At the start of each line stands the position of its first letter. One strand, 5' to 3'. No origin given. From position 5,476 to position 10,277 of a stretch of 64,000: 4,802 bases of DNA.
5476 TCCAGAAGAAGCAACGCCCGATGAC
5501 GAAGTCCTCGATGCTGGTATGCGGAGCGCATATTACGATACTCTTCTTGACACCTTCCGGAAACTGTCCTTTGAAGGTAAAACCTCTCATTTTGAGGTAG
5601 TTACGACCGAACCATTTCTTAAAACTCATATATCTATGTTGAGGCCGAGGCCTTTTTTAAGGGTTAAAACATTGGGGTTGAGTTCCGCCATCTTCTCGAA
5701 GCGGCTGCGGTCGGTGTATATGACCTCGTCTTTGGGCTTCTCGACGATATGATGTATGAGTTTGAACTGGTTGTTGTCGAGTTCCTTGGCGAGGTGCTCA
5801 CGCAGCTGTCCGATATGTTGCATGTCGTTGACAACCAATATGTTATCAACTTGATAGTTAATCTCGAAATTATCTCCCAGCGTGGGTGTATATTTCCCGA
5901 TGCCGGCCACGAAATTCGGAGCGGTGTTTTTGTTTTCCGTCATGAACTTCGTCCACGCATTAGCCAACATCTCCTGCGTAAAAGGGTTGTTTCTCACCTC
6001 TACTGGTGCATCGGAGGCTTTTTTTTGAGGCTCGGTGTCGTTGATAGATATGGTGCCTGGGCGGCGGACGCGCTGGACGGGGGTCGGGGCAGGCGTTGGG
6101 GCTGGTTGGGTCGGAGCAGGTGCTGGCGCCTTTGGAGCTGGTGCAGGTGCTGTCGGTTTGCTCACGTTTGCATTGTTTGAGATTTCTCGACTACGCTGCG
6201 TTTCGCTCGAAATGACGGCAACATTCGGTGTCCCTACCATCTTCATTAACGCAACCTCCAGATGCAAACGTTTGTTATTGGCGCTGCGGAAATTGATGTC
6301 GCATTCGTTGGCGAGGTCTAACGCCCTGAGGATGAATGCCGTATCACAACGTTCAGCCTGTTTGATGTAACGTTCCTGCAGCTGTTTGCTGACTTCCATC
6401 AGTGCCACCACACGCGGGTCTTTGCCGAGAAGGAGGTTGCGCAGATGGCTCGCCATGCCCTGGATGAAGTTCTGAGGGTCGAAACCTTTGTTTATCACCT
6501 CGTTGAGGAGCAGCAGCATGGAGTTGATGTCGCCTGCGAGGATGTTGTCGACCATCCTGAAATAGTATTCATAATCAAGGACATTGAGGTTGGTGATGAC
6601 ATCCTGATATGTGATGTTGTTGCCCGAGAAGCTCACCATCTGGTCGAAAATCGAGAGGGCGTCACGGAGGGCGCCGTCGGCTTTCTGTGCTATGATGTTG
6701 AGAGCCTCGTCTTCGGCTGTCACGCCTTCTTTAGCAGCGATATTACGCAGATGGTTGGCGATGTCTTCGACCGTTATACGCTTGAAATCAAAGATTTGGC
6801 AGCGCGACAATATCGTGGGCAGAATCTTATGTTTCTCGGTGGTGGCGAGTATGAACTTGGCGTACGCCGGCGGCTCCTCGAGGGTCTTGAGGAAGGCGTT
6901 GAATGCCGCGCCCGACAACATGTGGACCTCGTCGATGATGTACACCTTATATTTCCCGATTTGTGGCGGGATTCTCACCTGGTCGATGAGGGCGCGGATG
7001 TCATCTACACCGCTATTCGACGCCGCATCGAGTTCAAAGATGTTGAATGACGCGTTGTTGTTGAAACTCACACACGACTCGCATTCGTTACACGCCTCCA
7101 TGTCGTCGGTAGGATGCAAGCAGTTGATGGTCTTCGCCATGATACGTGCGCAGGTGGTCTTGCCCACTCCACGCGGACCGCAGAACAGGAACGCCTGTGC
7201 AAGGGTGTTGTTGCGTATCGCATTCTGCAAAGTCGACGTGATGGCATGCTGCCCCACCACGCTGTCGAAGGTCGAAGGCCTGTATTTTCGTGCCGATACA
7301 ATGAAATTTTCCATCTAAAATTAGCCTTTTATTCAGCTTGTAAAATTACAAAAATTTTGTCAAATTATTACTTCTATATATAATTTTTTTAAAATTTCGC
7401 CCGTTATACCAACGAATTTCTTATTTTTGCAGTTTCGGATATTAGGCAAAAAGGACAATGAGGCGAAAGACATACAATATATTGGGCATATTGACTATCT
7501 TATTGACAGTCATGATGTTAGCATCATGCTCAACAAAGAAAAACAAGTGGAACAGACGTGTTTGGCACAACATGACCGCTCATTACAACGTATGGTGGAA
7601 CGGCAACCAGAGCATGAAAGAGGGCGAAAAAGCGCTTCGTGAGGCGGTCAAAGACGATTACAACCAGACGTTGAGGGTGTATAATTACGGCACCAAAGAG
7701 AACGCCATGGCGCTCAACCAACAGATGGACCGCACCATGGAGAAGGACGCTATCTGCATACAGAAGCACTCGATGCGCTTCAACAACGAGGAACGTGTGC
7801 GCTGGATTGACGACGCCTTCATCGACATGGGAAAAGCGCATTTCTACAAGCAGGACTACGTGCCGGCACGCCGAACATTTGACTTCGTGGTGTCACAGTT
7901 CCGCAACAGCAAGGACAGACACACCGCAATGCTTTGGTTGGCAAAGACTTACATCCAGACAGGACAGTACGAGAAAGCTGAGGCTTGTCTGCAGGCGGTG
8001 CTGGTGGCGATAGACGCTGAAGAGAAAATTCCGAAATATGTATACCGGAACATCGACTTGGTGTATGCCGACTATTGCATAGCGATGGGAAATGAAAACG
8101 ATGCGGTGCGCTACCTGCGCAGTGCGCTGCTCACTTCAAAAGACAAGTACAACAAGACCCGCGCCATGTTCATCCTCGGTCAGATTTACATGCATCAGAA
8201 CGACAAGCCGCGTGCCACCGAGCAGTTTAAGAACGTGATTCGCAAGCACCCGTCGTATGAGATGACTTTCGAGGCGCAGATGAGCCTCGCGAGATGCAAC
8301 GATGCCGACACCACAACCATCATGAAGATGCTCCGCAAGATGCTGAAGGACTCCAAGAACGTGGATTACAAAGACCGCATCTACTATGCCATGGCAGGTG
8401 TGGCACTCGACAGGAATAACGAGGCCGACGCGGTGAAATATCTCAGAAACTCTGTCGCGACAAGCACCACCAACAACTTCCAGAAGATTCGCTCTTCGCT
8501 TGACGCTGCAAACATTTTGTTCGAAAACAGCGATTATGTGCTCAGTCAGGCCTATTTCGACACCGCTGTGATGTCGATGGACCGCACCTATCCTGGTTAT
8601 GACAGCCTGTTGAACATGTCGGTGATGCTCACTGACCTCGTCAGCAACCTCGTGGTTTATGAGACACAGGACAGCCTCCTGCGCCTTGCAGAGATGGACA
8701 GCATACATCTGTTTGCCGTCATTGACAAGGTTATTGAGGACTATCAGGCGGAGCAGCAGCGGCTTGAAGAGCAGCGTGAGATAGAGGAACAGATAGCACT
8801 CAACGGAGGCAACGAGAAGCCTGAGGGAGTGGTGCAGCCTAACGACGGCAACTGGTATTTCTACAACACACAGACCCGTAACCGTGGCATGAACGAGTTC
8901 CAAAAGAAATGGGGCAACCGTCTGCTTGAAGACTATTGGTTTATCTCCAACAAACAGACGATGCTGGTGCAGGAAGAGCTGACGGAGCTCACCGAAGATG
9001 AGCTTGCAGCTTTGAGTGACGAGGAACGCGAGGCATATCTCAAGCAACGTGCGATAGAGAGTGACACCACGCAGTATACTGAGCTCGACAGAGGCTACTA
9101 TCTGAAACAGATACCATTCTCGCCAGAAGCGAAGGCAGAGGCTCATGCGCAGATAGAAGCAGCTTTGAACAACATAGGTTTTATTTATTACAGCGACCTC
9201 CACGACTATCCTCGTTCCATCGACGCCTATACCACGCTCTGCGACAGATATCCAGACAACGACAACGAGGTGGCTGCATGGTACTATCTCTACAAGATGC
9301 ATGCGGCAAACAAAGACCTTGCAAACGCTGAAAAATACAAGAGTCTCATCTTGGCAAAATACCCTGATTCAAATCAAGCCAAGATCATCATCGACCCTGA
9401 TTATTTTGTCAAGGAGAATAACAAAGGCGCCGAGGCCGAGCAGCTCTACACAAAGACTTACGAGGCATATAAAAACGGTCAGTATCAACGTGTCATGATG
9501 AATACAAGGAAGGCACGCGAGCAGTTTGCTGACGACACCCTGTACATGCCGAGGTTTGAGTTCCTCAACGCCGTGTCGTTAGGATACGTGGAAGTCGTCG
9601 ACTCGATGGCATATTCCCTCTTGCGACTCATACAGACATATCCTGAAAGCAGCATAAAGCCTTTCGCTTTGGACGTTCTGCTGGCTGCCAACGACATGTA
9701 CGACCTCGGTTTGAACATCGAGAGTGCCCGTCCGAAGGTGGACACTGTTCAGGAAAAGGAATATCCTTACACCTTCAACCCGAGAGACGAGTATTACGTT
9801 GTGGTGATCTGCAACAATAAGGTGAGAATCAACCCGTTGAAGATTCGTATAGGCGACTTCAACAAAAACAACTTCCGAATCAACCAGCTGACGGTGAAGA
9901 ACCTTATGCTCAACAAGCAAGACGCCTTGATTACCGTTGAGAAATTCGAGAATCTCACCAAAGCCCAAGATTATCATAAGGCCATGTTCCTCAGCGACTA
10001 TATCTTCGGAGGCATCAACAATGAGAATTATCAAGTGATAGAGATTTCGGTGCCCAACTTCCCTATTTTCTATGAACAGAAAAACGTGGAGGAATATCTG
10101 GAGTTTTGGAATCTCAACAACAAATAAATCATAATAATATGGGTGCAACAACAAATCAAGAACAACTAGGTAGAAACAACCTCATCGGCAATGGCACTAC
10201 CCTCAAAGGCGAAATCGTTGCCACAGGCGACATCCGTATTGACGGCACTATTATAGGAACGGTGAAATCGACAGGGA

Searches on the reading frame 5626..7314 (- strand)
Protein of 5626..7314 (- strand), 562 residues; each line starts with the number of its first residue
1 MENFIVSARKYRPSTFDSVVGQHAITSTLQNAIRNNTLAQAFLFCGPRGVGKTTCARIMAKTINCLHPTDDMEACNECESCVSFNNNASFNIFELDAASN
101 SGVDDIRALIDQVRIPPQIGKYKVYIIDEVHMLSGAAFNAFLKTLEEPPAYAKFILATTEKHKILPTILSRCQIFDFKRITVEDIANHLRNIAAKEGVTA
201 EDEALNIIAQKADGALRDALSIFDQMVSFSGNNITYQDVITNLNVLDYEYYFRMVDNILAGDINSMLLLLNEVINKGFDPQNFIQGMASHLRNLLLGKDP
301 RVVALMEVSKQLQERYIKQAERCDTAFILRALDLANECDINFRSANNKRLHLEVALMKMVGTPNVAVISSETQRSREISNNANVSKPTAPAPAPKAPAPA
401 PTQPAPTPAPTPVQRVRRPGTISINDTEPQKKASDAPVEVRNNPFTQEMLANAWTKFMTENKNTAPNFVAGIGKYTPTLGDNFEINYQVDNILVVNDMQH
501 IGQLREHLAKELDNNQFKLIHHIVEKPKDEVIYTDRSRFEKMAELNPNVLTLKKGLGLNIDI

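Call 80: search_protein_families(library=pfam, proteins=[window:5626-7314:-])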
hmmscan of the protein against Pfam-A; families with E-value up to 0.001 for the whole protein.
window:5626-7314:- (562 aa): 9 families
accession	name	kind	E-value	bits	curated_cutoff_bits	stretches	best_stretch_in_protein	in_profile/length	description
PF13177.12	DNA_pol3_delta2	-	1.8e-44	152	27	1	22-180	2-160/161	DNA polymerase III, delta subunit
PF22608.2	DNAX_ATPase_lid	-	6.1e-15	55.2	27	1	185-231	2-48/49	DNA polymerase III clamp loader subunit, ATPase lid domain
PF00004.35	AAA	-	5.3e-11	43.5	21.2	1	43-174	2-125/131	ATPase family associated with various cellular activities (AAA)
PF12169.13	DNA_pol3_gamma3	-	1.1e-08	35.4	24.4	1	243-361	10-129/143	DNA polymerase III subunits gamma and tau domain III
PF21960.2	RCF1-5-like_lid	-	1.5e-06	28.5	27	1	189-220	3-35/43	RCF1/5-like, AAA+ ATPase lid domain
PF13401.12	AAA_22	-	3e-06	28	27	1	40-159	6-123/130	AAA domain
PF05496.18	RuvB_N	-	3e-06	27.5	27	1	12-64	2-58/159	Holliday junction DNA helicase RuvB P-loop domain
PF13173.12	AAA_14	-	5.2e-05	23.7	27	1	41-164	4-103/129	AAA domain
PF21694.2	DNA_pol3_delta_C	-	0.00026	21.4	27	0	252-359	5-121/121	DNA polymerase III delta subunit, C-terminal domain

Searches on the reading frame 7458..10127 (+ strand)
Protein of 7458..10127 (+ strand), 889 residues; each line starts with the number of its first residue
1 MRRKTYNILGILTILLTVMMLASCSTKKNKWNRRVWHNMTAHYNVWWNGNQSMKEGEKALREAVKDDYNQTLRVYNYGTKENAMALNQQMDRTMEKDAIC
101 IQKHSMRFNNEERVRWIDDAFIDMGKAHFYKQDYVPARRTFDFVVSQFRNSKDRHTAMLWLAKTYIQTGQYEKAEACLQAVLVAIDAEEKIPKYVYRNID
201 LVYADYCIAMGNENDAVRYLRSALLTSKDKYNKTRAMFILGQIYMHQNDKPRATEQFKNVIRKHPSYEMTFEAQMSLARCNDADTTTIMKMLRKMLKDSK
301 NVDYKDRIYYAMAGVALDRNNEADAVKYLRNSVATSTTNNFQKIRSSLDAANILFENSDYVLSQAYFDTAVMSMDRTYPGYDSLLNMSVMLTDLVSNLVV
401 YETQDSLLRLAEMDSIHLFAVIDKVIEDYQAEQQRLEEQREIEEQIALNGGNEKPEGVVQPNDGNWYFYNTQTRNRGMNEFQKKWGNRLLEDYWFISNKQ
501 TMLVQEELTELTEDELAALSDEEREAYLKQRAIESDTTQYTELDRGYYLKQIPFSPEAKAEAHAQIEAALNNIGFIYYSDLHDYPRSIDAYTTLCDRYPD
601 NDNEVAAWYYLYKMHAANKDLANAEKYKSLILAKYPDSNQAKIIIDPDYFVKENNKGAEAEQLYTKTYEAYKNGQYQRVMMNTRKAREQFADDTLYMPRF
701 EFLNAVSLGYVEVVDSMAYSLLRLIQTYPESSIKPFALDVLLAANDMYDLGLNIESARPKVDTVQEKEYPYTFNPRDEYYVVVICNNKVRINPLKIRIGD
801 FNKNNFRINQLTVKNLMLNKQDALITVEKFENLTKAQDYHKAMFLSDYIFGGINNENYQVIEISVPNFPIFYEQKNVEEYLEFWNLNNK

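Call 80: search_protein_families(library=pfam, proteins=[window:7458-10127:+])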
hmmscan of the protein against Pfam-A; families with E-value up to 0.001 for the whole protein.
window:7458-10127:+ (889 aa): 13 families
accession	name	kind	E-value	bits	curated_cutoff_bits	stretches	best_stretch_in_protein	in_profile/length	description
PF13432.12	TPR_16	-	1.1e-13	51.8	32.7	0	123-182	2-58/65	Tetratricopeptide repeat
PF13174.12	TPR_6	-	1.9e-13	50.5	26.3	0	236-266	2-32/33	Tetratricopeptide repeat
PF07719.23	TPR_2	-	5.8e-11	42.1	27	0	157-182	3-28/34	Tetratricopeptide repeat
PF13428.12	TPR_14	-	1.7e-10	41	23.5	0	157-182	3-28/44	Tetratricopeptide repeat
PF14559.12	TPR_19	-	2.2e-10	41.2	25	1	152-182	22-52/68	Tetratricopeptide repeat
PF13181.12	TPR_8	-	5.9e-08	32.7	25.7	0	157-182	3-28/34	Tetratricopeptide repeat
PF00515.34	TPR_1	-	8e-08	32.2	27.8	0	160-182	6-28/34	Tetratricopeptide repeat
PF09976.15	TPR_21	-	5e-07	30.1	25.5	0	75-181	31-139/193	Tetratricopeptide repeat-like domain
PF13424.12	TPR_12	-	9.7e-07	29.3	30.1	0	156-224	4-72/77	Tetratricopeptide repeat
PF25058.1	ARM_TT21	-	3.8e-06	27.4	27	0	84-181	28-120/155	Tetratricopeptide repeat protein 21 ARM repeat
PF13374.12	TPR_10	-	9.3e-06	25.9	27.5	0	161-182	8-29/42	Tetratricopeptide repeat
PF13176.12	TPR_7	-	1.3e-05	25.3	27.9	0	161-186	5-29/36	Tetratricopeptide repeat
PF17874.7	TPR_MalT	-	9.9e-05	22.2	45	0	199-263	3-69/336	MalT-like TPR region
